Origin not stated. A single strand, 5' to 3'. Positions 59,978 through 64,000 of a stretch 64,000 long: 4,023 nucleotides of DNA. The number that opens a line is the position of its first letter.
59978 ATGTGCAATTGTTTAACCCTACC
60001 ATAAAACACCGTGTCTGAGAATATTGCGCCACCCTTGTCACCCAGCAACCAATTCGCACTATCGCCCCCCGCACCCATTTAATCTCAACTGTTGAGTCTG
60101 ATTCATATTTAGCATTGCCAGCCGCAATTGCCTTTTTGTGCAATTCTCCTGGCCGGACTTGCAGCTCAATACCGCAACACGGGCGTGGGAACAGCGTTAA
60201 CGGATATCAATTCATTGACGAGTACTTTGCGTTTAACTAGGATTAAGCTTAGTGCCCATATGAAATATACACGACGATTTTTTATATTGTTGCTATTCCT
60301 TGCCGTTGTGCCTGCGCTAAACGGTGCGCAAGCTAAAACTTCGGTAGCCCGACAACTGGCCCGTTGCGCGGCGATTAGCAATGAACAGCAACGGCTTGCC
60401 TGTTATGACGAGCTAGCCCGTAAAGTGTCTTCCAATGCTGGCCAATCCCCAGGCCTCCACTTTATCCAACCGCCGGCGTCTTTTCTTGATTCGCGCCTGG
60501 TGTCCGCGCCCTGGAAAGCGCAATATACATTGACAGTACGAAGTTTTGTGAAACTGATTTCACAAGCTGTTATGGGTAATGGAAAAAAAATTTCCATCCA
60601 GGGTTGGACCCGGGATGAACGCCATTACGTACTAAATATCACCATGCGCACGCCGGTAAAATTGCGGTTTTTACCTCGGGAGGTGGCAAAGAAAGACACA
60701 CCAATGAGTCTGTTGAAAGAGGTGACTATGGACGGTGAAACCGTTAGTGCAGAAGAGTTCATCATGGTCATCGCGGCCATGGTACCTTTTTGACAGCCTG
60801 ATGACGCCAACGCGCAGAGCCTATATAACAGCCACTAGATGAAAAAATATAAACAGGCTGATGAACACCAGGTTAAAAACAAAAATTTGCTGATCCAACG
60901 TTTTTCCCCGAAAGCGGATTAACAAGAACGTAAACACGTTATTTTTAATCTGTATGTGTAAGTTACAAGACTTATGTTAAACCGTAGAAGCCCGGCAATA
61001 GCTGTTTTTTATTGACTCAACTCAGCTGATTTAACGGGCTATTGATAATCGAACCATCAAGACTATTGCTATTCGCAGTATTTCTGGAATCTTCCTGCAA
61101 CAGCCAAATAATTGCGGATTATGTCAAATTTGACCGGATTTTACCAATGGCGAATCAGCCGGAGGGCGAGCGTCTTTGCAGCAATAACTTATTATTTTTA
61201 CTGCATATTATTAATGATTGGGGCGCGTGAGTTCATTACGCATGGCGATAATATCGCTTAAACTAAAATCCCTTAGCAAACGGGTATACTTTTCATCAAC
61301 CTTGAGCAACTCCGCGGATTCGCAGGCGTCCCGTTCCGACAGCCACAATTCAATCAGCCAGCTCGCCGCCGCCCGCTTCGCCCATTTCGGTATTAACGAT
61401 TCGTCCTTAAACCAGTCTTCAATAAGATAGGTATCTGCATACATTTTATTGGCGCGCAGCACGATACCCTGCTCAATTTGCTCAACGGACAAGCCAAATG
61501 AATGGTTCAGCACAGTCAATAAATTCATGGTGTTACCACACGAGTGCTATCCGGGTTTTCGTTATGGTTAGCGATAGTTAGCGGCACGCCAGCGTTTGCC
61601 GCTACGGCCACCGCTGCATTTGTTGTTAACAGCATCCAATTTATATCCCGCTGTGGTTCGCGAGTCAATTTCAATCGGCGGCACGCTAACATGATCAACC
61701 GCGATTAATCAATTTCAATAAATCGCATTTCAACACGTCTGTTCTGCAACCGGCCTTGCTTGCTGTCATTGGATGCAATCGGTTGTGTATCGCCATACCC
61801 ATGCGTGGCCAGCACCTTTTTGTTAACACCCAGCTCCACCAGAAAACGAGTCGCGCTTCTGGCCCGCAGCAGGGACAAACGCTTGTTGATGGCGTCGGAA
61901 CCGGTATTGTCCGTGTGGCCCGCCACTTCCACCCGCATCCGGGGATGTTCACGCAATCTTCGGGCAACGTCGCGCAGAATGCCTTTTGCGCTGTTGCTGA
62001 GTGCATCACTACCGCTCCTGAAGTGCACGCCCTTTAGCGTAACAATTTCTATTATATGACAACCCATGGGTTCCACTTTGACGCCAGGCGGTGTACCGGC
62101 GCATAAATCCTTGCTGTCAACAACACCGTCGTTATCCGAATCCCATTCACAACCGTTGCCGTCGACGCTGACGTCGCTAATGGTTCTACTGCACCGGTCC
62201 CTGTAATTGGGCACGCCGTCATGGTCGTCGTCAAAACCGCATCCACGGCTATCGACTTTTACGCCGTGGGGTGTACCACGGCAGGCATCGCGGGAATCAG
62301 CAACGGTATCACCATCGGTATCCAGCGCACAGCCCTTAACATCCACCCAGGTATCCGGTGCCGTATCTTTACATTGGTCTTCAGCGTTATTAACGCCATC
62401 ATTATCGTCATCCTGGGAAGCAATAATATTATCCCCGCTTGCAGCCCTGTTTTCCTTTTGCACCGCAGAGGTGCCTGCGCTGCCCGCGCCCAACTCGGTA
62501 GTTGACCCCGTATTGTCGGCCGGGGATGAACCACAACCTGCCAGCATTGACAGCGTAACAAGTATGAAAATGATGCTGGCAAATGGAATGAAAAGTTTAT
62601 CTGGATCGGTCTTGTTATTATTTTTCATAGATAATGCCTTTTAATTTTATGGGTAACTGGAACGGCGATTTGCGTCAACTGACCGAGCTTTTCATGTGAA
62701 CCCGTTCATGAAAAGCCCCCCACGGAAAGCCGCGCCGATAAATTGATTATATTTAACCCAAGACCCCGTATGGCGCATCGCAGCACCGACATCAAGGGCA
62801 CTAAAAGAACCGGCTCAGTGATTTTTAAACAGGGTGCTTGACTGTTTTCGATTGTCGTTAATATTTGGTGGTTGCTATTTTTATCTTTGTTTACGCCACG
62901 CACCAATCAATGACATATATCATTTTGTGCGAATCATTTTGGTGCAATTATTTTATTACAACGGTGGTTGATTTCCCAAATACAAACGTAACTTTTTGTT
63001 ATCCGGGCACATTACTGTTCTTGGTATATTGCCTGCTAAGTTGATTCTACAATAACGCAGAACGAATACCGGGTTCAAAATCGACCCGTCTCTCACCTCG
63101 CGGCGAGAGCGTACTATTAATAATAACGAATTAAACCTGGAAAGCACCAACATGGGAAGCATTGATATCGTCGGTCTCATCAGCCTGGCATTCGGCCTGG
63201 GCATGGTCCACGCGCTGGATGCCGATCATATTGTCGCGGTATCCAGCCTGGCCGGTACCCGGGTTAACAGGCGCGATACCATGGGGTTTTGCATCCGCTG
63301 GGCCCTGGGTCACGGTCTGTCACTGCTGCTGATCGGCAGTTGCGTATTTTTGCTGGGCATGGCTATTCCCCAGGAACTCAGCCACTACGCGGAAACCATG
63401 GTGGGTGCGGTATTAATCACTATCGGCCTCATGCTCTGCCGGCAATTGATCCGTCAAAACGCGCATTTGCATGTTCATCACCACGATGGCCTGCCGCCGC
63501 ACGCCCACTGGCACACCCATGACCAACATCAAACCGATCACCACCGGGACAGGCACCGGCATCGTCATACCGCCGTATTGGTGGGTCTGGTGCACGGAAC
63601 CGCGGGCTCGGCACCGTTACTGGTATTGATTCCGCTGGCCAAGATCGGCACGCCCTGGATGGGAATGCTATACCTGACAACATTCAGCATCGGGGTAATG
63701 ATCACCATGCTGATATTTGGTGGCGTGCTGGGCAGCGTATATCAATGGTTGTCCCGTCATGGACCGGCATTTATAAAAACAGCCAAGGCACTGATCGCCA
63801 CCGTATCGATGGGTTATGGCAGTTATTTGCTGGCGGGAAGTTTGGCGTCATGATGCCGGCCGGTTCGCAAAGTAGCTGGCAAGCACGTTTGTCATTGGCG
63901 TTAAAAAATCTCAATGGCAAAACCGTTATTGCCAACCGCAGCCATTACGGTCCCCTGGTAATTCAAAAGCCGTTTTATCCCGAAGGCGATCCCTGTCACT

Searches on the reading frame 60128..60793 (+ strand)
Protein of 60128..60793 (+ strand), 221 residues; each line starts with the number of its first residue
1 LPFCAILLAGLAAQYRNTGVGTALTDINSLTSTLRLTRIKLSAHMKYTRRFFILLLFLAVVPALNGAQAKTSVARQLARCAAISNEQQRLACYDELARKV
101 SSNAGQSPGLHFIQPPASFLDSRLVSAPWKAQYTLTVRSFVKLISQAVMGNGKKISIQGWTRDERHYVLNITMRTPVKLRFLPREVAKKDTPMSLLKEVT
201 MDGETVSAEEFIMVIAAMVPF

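Call 7: search_protein_families(library=pfam, proteins=[window:60128-60793:+], max_evalue=0.01)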
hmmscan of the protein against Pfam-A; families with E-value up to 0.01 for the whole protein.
window:60128-60793:+ (221 aa): 1 family
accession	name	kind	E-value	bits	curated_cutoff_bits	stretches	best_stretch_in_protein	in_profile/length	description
PF11319.13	VasI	-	0.0093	16.1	26.5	0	79-103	1-25/184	Type VI secretion system VasI, EvfG, VC_A0118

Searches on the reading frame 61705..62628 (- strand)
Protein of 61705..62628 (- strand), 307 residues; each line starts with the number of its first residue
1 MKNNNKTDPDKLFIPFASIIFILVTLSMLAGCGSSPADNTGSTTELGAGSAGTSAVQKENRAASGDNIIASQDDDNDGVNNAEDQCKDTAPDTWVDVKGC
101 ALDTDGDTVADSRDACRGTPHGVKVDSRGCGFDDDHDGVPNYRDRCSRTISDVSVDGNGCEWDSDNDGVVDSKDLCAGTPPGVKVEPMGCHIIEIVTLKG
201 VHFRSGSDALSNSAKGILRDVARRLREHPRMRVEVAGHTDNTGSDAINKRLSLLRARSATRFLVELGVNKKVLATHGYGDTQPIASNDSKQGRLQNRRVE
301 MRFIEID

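Call 7: search_protein_families(library=pfam, proteins=[window:61705-62628:-], max_evalue=0.01)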
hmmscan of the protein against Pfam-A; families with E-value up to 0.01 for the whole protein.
window:61705-62628:- (307 aa): 3 families
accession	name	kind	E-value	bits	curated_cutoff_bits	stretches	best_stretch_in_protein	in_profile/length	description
PF00691.25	OmpA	-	1.9e-20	73.4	27.2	1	203-297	2-98/98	OmpA family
PF02412.23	TSP_3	-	5.6e-09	36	25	0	157-180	9-32/36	Thrombospondin type 3 repeat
PF05359.17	DUF748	-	0.00067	18.2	50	1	198-261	878-941/1037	Domain of Unknown Function (DUF748)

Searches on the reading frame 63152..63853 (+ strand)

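Call 7: search_protein_families(library=pfam, proteins=[window:63152-63853:+], max_evalue=0.01)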
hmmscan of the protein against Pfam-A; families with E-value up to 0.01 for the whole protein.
window:63152-63853:+ (233 aa): 3 families
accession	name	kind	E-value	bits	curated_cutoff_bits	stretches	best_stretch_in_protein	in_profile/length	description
PF13386.12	DsbD_2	-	8.1e-09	36.1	24.9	1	44-204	33-185/199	Cytochrome C biogenesis protein transmembrane region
PF03824.22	NicO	-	2.5e-08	34.1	27.7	1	7-203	2-216/287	High-affinity nickel-transport protein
PF02683.22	DsbD_TM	-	0.0003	20.6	27.1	1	141-226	132-214/219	Cytochrome C biogenesis protein transmembrane domain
